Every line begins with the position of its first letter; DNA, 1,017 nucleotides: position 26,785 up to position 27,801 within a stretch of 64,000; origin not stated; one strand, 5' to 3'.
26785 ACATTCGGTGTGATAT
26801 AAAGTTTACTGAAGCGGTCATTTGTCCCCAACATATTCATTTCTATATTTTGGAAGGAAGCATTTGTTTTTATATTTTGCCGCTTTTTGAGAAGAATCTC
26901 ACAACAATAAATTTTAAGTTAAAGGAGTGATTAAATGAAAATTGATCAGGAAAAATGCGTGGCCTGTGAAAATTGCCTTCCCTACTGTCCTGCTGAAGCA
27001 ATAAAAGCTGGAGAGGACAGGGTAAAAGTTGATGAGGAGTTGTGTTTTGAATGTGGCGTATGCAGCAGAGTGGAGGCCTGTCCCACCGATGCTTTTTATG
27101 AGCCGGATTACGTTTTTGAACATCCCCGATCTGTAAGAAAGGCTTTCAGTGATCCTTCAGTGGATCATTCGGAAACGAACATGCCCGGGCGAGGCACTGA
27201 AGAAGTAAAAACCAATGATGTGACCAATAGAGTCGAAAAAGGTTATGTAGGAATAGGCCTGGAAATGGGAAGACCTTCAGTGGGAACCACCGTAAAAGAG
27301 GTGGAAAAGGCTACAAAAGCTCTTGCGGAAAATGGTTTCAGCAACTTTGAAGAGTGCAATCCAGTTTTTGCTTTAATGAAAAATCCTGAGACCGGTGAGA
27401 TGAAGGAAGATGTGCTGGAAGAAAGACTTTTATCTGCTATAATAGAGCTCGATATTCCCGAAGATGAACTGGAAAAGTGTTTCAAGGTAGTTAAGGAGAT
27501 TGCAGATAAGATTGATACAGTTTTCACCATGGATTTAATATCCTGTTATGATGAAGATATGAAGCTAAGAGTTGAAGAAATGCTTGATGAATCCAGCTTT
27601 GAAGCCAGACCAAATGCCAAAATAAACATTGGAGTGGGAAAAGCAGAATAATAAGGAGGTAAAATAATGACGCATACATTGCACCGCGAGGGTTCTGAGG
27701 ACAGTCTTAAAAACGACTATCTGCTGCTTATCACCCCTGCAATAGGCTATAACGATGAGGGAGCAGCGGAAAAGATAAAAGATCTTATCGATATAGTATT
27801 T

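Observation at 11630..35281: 24-kb GntR-centred divergent island encoding an unassigned organic-acid catabolic pathway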

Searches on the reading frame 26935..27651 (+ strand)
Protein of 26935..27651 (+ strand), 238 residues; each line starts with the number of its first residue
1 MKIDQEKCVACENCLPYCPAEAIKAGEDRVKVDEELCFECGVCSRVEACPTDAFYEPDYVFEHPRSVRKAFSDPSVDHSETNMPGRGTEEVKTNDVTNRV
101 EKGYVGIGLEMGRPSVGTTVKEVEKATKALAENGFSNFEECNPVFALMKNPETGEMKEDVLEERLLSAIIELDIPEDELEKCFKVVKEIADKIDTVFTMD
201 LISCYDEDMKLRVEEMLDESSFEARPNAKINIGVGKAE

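Call 4: search_protein_families(library=pfam, proteins=[window:26935-27651:+])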
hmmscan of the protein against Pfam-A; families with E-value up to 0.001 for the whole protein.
window:26935-27651:+ (238 aa): 9 families
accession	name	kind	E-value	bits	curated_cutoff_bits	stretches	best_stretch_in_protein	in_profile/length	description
PF00037.32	Fer4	-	3.6e-10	39.7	21.1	1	2-24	2-24/24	4Fe-4S binding domain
PF14697.11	Fer4_21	-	8.3e-08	32.7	35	1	2-52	2-55/59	4Fe-4S dicluster domain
PF13484.11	Fer4_16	-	1.2e-07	32.8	30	0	7-34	1-26/66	4Fe-4S double cluster binding domain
PF12837.12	Fer4_6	-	8.2e-07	29.1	25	1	2-23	3-24/24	4Fe-4S binding domain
PF12797.12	Fer4_2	-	2.4e-06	27.6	24.5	1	1-20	3-22/22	4Fe-4S binding domain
PF12838.12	Fer4_7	-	2.5e-06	28.3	27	1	7-53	1-52/52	4Fe-4S dicluster domain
PF13237.11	Fer4_10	-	3e-06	27.5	25.5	1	1-50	2-53/53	4Fe-4S dicluster domain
PF25160.1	LdpA_Fe-S-bd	-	2.9e-05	24.2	27.6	1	13-56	8-45/49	LdpA Fe-S cluster-binding domain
PF13187.11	Fer4_9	-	5.5e-05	23.6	27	1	7-53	1-51/52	4Fe-4S dicluster domain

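Call 7: search_protein_families(library=ncbifam, proteins=[window:26935-27651:+], max_evalue=0.00001)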
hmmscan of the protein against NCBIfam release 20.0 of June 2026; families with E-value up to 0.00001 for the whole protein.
window:26935-27651:+ (238 aa): 21 families
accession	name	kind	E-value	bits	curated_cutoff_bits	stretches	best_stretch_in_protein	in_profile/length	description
NF058577.1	FdxA_fam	equivalog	4.2e-11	42.9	65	1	5-53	6-52/52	4Fe-4S ferredoxin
NF045874.1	Vhu_polyferre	exception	9.7e-10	37.7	600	1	6-77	128-194/381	F420-non-reducing hydrogenase associated-polyferredoxin VhuB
TIGR02179.1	PorD_KorD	subfamily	3.8e-09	36.5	60.05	1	3-54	22-72/78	2-oxoacid:acceptor oxidoreductase, delta subunit, pyruvate/2-ketoisovalerate family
TIGR02700.1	flavo_MJ0208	hypoth_equivalog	1.1e-08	34.7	251.35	1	2-57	144-197/234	dihydromethanopterin reductase (acceptor)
NF040864.1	HgcB_ferredoxin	equivalog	3.2e-08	33.3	99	1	2-54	10-61/93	mercury methylation ferredoxin HgcB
NF007204.0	PRK09625.1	equivalog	3.7e-08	33.5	125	1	4-53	57-105/133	pyruvate flavodoxin oxidoreductase subunit delta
NF040684.1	PorD_Arch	equivalog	3.8e-08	33.3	120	1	3-54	29-79/85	pyruvate synthase subunit PorD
TIGR01944.1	rnfB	subfamily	1.1e-07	31.5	68.7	1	3-54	110-160/190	RnfABCDGE type electron transport complex subunit B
NF040770.1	hetero_SS_HdrA2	exception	1.4e-07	30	1100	1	2-55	573-624/777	CoB-CoM heterodisulfide reductase HdrA2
NF045790.1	OxalOxreddelta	equivalog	1.7e-07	30.7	230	1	3-56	257-308/316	oxalate oxidoreductase subunit delta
NF005503.0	PRK07118.1-2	equivalog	6.5e-07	28.9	252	1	7-54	213-263/292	RnfABCDGE type electron transport complex subunit B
TIGR03287.1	methan_mark_16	hypoth_equivalog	8.2e-07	27.8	363.95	1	2-54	298-347/391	methanogenesis marker 16 metalloprotein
TIGR04041.1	activase_YjjW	hypoth_equivalog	9e-07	28.6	250.2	1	5-53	40-86/276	YjjW family glycine radical enzyme activase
NF043069.1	T4HPD_activ_SAM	equivalog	9.1e-07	28.5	425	1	2-53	47-96/299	trans-4-hydroxy-L-proline dehydratase activase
NF033683.1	di_4Fe-4S_YfhL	equivalog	9.3e-07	29.1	86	1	5-49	6-50/80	YfhL family 4Fe-4S dicluster ferredoxin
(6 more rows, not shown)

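Call 16: find_homologous_proteins(query=window:26935-27651:+)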
Query window:26935-27651:+ (238 aa): 2062 proteins with E <= 0.001 among 2475 candidates; the best 120 are listed.
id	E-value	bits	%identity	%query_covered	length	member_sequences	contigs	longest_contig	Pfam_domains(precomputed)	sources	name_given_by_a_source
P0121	3.6e-154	529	100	100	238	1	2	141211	PF14697.12,PF12797.13,PF12837.13,PF00037.33,PF13484.12,PF12838.13,PF25160.2,PF13237.12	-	-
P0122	1.0e-106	374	68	99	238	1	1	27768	PF14697.12,PF12797.13,PF12837.13,PF00037.33,PF13484.12,PF12838.13,PF13237.12,PF13187.12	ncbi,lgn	ncbi:MAG: 4Fe-4S binding protein [Bacillota bacterium]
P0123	4.7e-106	372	67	99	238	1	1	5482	PF14697.12,PF12797.13,PF12837.13,PF00037.33,PF13484.12,PF12838.13,PF25160.2,PF13237.12,PF13187.12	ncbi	-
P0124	2.0e-97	344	64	99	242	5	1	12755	PF14697.12,PF12797.13,PF12837.13,PF00037.33,PF13484.12,PF12838.13,PF25160.2,PF13237.12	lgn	-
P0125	1.9e-93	331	62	99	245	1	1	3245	PF14697.12,PF12797.13,PF12837.13,PF00037.33,PF13484.12,PF12838.13,PF25160.2,PF13237.12,PF13187.12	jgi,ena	-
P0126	2.2e-92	327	62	99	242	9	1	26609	PF14697.12,PF12797.13,PF12837.13,PF00037.33,PF13484.12,PF12838.13,PF25160.2,PF13237.12,PF13183.12,PF13187.12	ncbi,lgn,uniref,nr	ncbi:DUF362 domain-containing protein [Halanaerobium sp. MA284_MarDTE_T2]|uniref:DUF362 domain-conta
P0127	1.2e-91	325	62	99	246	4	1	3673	PF14697.12,PF12797.13,PF12837.13,PF00037.33,PF13484.12,PF12838.13,PF25160.2,PF13237.12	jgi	-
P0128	1.6e-91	324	61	99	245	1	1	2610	PF14697.12,PF12797.13,PF12837.13,PF00037.33,PF13484.12,PF12838.13,PF25160.2,PF13237.12,PF13183.12,PF13187.12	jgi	-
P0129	2.2e-91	324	60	99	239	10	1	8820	PF14697.12,PF12797.13,PF12837.13,PF00037.33,PF13484.12,PF12838.13,PF25160.2,PF13237.12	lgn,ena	-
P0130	1.0e-90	322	62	99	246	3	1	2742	PF14697.12,PF12797.13,PF12837.13,PF00037.33,PF13484.12,PF12838.13,PF25160.2,PF13237.12,PF13183.12,PF13187.12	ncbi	ncbi:Ion-translocating oxidoreductase complex subunit B [subsurface metagenome]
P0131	1.3e-89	318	61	99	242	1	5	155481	PF14697.12,PF12797.13,PF12837.13,PF00037.33,PF12838.13,PF25160.2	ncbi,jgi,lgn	-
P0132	1.5e-89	318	59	99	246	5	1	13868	PF14697.12,PF12797.13,PF12837.13,PF00037.33,PF13484.12,PF12838.13,PF25160.2,PF13237.12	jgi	-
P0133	5.6e-89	316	59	99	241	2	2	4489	PF14697.12,PF12797.13,PF12837.13,PF00037.33,PF12838.13,PF13237.12,PF13187.12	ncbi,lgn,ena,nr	ncbi:4Fe-4S dicluster domain-containing protein [Candidatus Atribacteria bacterium 1244-E10-H5-B2]|n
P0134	2.6e-88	314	59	99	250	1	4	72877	PF14697.12,PF12797.13,PF12837.13,PF00037.33,PF13484.12,PF12838.13,PF25160.2,PF13237.12,PF13187.12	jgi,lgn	-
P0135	7.5e-84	299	55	99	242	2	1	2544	PF14697.12,PF12797.13,PF00037.33,PF13484.12,PF12838.13,PF25160.2,PF13237.12,PF13187.12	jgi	jgi:NAD-dependent dihydropyrimidine dehydrogenase PreA subunit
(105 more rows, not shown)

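Call 21: search_solved_structures(query=A2, max_evalue=1)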
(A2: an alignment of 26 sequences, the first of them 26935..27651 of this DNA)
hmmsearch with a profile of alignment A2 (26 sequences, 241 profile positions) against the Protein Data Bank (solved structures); distinct sequences matched with E-value up to 1: 231 (the best 60 are shown).
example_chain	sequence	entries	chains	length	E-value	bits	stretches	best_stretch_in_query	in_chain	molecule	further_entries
9sw6_G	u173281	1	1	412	7.1e-21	78.1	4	6-70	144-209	Polyferredoxin protein MvhB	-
9sw6_H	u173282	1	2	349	9.7e-21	77.7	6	2-59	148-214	Tungsten formylmethanofuran dehydrogenase, subunit F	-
5t5i_F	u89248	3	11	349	1.1e-20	77.5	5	2-58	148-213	Tungsten formylmethanofuran dehydrogenase subunit fwdF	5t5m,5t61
9sfi_T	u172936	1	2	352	1.3e-18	70.7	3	2-55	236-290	4Fe-4S ferredoxin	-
9sfi_O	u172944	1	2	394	5.1e-18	68.8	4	6-60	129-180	Ferredoxin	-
7zc6_B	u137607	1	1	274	7.5e-14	55.1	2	8-58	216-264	RnfB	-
7bkb_K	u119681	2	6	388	1.7e-12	50.6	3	2-55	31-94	Formylmethanofuran dehydrogenase, subunit F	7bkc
1fdn_A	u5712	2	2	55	5e-11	45.9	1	3-53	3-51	FERREDOXIN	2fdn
9g03_E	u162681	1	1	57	5.5e-11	45.7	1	5-57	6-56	Ferredoxin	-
9eri_B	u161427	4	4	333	8.8e-11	45.1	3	3-57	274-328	Na(+)-translocating ferredoxin:NAD(+) oxidoreductase complex subunit B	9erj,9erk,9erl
1fca_A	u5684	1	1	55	1.8e-10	44.1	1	3-53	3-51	FERREDOXIN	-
8rvu_a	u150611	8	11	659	3.5e-10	43.1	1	4-60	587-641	H(2):CoB-CoM heterodisulfide,ferredoxin reductase subunit A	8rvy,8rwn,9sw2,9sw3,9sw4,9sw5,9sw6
1clf_A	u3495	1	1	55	6.9e-10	42.1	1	5-53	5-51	FERREDOXIN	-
6fah_A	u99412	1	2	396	7.6e-10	42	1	2-57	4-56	Caffeyl-CoA reductase-Etf complex subunit CarE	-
3eun_A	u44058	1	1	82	1e-09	41.6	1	4-68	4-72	Ferredoxin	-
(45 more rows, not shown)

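Call 28: predict_structure(alignment_id=A2)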
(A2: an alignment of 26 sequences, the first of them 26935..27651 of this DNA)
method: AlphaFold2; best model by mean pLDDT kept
length: 238 residues; sequences in the alignment: 26
mean_pLDDT: 86.4   pTM: 0.85
mean pLDDT of the five models: 86.4, 85.7, 85.4, 84.8, 81.8
residues with pLDDT >= 90: 141; 70-90: 70; 50-70: 15; < 50: 12
segments of 3 or more residues with pLDDT < 50: 230-238
pLDDT, mean of each block of 10 residues (from residue 1): 95 92 92 94 90 95 94 88 71 53 86 90 98 95 94 98 95 91 94 91 80 81 67 41
secondary structure, 60 per line:
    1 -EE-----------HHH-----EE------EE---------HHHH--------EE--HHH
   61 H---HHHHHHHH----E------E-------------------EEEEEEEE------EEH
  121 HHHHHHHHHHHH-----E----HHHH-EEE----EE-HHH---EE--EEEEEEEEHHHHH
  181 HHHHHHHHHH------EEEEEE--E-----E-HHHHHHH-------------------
elements in order: H42-45 H58-61 H65-72 E104-111 H120-132 H143-146 E148-150 E168-175 H176-190 E197-202 H213-219
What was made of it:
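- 26935..27651 (+): 'Fer4X': N-terminal ferredoxin domain with two [4Fe-4S] motifs, plus a conserved C-terminal domain of about 170 aa with unknown fold. AF2 pLDDT 86 (call 28).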

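Call 33: find_encoding_contigs(protein=P0122, flank=10000, max_places=3)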
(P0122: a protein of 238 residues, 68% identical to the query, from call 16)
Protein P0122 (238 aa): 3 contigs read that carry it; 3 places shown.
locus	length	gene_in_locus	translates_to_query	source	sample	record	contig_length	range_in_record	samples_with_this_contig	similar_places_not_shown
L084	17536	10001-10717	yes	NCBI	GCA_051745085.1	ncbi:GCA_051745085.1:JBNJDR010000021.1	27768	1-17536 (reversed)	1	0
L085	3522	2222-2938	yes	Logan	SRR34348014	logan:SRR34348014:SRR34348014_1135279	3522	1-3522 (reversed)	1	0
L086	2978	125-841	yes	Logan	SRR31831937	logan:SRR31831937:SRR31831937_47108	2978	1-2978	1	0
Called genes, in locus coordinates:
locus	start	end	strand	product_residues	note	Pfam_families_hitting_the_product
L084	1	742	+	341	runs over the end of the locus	-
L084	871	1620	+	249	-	PF01209:Ubie_methyltran, PF02353:CMAS, PF03848:TehB, PF13489:Methyltransf_23, PF08241:Methyltransf_11, PF08242:Methyltransf_12, PF13649:Methyltransf_25, PF13847:Methyltransf_31, +1 more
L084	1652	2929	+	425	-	PF07690:MFS_1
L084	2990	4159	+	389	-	PF01546:Peptidase_M20, PF07687:M20_dimer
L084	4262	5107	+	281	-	PF00005:ABC_tran, PF13304:AAA_21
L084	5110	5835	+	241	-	PF12698:ABC2_membrane_3, PF24686:FLQE3_permease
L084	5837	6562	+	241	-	PF12698:ABC2_membrane_3 (weak)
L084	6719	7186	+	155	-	PF06177:QueT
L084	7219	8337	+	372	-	PF00753:Lactamase_B, PF23023:Anti-Pycsar_Apyc1 (weak), PF12706:Lactamase_B_2, PF00633:HHH (faint), PF03934:T2SSK (faint), PF12836:HHH_3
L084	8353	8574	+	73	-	PF11213:DUF3006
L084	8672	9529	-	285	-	PF00165:HTH_AraC, PF12833:HTH_18, PF00165:HTH_AraC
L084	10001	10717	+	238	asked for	PF00037:Fer4 (weak), PF12797:Fer4_2 (faint), PF12837:Fer4_6 (faint), PF12838:Fer4_7 (weak), PF13187:Fer4_9 (weak), PF13237:Fer4_10 (faint), PF13484:Fer4_16 (faint), PF14697:Fer4_21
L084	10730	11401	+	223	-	-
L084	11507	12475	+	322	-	PF03401:TctC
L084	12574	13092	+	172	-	PF07331:TctB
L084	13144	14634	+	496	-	PF01970:TctA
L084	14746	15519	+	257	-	PF03328:HpcH_HpaI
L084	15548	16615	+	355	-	PF02615:Ldh_2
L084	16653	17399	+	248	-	PF00881:Nitroreductase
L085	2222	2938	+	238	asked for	PF00037:Fer4 (weak), PF12797:Fer4_2 (faint), PF12837:Fer4_6 (faint), PF12838:Fer4_7 (weak), PF13187:Fer4_9 (weak), PF13237:Fer4_10 (faint), PF13484:Fer4_16 (faint), PF14697:Fer4_21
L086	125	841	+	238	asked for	PF00037:Fer4 (weak), PF12797:Fer4_2 (faint), PF12837:Fer4_6 (faint), PF12838:Fer4_7 (weak), PF13187:Fer4_9 (weak), PF13237:Fer4_10 (faint), PF13484:Fer4_16 (faint), PF14697:Fer4_21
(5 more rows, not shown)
